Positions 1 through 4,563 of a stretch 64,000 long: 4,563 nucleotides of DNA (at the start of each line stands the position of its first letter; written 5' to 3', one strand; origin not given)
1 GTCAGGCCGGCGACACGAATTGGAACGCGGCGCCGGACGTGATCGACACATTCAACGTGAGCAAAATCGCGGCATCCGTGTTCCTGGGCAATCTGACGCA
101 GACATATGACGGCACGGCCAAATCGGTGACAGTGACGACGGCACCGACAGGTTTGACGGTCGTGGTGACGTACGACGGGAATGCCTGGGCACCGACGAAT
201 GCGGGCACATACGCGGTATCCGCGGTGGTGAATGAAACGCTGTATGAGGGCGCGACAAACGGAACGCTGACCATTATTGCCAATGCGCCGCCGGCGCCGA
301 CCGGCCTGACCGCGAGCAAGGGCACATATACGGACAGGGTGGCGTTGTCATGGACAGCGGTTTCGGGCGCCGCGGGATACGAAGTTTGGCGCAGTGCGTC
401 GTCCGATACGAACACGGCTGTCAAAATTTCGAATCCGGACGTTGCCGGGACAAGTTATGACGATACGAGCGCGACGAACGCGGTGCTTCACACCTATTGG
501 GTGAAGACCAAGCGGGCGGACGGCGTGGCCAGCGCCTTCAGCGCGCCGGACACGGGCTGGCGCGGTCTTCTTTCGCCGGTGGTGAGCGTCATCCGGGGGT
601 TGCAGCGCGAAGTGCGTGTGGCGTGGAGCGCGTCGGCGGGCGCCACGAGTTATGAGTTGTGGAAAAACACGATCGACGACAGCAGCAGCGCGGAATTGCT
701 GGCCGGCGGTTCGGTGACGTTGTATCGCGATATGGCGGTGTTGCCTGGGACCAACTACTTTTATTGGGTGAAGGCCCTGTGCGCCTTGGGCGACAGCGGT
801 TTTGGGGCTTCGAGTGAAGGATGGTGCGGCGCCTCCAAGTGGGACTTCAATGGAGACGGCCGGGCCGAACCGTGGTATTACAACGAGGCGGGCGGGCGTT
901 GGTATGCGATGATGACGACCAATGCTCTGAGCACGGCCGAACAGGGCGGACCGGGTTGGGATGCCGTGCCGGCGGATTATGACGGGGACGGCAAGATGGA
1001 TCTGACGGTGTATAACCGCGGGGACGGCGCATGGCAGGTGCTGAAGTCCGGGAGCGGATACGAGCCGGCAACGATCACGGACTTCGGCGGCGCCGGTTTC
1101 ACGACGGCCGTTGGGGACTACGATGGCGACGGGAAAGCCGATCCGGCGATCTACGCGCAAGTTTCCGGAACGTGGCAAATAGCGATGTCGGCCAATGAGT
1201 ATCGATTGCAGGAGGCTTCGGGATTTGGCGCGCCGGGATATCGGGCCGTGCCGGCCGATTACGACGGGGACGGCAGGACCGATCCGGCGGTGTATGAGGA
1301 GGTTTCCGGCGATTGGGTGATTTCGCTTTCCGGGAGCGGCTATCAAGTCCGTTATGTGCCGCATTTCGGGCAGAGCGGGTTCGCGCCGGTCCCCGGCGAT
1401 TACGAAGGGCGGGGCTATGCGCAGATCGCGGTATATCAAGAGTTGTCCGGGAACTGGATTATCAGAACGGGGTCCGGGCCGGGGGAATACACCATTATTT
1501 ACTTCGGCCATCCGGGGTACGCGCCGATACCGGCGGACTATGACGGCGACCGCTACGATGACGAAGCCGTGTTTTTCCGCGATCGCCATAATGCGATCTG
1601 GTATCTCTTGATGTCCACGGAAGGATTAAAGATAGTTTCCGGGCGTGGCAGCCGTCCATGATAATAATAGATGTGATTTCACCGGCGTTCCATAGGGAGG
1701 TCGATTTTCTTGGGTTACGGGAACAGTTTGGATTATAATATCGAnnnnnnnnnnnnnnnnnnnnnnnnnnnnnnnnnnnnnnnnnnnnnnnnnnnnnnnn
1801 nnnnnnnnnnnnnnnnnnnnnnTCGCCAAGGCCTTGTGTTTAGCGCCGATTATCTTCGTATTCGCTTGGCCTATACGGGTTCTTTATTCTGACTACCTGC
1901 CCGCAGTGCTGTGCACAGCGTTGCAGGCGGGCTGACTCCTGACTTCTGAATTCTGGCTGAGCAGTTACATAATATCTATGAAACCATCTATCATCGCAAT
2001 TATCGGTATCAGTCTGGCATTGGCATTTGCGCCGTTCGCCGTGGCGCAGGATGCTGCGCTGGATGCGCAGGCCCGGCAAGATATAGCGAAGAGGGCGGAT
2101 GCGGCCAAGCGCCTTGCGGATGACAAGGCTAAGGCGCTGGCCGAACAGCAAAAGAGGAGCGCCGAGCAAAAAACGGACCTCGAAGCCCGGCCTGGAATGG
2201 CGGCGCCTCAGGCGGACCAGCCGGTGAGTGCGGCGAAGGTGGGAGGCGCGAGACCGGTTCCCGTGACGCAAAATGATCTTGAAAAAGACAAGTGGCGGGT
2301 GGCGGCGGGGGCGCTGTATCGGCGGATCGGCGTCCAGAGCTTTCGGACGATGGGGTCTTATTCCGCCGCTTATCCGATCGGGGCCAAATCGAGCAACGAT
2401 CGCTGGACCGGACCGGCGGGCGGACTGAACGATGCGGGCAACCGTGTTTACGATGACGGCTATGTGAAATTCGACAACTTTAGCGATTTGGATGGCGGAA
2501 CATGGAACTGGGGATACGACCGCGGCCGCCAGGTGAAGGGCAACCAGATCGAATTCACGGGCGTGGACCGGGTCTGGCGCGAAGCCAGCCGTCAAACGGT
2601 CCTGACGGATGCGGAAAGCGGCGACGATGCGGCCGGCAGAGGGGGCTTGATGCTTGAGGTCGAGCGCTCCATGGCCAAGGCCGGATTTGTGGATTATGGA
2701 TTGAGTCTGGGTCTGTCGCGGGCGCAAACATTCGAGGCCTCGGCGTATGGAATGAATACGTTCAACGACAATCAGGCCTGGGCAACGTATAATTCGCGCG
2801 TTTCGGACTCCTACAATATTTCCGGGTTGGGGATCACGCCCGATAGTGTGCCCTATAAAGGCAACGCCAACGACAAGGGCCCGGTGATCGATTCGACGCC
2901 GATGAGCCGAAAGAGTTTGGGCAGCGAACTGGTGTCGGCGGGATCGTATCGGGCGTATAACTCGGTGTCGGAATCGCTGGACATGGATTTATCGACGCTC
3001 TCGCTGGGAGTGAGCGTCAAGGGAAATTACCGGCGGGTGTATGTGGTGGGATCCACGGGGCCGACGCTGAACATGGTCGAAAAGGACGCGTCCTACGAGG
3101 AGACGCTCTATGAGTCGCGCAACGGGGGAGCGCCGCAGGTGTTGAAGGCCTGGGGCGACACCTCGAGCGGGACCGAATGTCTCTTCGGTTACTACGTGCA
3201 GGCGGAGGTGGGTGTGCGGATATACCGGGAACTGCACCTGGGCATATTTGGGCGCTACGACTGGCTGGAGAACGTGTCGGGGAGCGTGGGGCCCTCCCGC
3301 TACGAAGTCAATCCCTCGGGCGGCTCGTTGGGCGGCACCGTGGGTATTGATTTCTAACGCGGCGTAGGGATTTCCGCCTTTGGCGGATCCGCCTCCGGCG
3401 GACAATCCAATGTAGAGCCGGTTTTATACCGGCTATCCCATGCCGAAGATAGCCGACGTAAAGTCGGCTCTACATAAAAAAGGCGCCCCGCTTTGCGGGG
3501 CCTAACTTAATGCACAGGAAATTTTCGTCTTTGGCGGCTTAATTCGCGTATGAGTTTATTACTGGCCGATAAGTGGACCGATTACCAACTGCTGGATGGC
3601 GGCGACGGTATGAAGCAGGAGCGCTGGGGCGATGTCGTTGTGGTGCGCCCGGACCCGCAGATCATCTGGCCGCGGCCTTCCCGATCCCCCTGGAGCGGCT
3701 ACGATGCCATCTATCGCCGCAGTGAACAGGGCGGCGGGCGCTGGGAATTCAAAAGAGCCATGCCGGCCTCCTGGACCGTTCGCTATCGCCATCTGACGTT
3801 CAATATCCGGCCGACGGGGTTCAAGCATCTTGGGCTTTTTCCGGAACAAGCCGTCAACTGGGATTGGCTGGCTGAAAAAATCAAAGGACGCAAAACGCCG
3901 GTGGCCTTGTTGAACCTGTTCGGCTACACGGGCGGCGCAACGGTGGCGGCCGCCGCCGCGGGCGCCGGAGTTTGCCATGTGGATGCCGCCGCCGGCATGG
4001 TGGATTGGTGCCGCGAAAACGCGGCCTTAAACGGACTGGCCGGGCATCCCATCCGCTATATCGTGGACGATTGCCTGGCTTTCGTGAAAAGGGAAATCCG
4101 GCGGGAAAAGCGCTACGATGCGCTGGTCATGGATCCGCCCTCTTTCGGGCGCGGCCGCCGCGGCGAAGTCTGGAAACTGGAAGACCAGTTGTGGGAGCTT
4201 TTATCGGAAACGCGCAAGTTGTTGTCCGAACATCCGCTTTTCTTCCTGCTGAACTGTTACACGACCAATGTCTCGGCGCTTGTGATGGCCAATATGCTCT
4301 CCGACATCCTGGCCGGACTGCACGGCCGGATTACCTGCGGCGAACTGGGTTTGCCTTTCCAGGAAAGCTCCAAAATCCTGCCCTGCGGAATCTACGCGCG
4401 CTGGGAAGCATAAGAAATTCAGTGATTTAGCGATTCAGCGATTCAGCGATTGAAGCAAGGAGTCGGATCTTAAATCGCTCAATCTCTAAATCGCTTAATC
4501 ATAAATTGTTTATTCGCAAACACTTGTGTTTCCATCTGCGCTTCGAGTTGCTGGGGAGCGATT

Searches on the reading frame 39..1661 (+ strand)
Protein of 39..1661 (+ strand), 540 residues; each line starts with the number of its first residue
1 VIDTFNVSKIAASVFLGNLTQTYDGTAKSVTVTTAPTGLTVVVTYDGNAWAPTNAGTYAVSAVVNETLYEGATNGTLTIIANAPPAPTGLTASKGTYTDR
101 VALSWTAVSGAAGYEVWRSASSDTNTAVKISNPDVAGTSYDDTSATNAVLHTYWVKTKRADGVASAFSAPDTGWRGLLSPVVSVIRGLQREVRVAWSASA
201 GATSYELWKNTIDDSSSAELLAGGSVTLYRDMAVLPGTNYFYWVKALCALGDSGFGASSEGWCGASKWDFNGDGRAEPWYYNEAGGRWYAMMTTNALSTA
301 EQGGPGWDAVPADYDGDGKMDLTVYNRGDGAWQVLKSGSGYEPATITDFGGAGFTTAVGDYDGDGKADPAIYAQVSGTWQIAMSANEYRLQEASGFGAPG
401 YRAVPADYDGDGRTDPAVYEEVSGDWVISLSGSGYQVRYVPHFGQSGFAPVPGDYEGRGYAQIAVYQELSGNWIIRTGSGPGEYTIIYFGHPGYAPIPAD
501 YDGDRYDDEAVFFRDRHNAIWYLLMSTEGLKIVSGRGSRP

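Call 76: search_protein_families(library=pfam, proteins=[window:39-1661:+], max_evalue=0.00001)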
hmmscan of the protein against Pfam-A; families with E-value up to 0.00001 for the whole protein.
window:39-1661:+ (540 aa): 3 families
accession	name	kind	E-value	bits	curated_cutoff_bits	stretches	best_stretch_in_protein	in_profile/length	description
PF18887.5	MBG_3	-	1.7e-23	82.9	25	1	12-80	1-69/72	MBG domain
PF13517.12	FG-GAP_3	-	3.8e-12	47.1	26.9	1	313-368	1-58/61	FG-GAP-like repeat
PF01839.29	FG-GAP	-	4.7e-10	39.6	22.1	0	306-329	2-25/37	FG-GAP repeat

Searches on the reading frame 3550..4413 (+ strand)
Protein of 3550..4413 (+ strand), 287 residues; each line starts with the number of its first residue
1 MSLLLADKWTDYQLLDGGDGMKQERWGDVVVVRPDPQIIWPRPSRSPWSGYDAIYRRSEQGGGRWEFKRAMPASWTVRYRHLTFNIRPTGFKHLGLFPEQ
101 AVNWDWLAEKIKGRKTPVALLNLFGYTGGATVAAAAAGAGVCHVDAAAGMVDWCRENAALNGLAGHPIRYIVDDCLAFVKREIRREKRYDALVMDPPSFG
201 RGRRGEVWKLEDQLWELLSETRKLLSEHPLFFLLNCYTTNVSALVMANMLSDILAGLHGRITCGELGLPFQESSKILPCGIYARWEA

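Call 24: search_protein_families(library=pfam, proteins=[window:3550-4413:+], max_evalue=0.001)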
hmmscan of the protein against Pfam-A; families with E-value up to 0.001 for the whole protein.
window:3550-4413:+ (287 aa): 1 family
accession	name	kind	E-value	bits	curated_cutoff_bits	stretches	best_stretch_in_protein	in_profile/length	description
PF10672.15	Methyltrans_SAM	-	1.5e-14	54.4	27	1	73-203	84-210/286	S-adenosylmethionine-dependent methyltransferase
